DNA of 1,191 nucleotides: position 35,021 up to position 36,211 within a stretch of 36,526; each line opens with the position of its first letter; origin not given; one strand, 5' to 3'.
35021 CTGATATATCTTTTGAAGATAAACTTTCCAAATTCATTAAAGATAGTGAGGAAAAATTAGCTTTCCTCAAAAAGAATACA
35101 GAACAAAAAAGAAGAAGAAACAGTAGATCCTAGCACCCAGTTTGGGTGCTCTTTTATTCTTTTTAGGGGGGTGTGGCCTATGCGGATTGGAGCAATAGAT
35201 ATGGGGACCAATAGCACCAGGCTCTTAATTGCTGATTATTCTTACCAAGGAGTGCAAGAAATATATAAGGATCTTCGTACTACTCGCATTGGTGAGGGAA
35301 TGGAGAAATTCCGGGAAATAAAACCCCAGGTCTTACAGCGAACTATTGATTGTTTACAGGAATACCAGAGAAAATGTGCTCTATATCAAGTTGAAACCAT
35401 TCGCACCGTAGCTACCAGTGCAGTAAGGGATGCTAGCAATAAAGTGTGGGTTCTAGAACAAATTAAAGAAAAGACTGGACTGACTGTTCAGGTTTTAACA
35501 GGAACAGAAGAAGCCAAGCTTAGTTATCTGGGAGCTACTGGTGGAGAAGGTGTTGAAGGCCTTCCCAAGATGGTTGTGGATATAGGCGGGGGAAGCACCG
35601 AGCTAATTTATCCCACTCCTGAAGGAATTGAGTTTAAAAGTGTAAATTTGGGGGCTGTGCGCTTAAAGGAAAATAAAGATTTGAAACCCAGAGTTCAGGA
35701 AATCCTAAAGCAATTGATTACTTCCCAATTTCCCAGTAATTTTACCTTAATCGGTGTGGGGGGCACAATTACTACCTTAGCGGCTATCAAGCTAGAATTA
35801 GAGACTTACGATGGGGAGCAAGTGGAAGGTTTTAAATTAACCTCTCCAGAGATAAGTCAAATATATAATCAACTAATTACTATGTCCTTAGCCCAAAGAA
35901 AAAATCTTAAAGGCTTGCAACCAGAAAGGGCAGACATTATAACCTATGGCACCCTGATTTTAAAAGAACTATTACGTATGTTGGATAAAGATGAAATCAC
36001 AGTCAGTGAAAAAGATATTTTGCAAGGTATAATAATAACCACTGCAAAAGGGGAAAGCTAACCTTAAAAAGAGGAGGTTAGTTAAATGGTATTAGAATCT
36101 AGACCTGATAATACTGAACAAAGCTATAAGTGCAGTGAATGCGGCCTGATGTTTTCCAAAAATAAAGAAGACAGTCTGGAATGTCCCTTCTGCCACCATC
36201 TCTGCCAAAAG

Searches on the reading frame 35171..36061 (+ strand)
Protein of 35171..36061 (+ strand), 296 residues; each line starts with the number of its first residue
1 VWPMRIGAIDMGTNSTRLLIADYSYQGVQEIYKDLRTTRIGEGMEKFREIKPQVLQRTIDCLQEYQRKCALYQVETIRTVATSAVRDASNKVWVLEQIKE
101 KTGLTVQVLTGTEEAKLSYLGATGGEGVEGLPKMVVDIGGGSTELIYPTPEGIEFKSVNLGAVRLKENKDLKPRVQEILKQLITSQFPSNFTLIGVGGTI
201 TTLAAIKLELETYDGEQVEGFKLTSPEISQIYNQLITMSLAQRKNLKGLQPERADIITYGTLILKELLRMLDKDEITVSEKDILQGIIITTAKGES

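Call 11: find_encoding_contigs(protein=window:35171-36061:+, flank=10000, max_places=6)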
Protein window:35171-36061:+ (296 aa): no gene with exactly this product is on record in the collection.
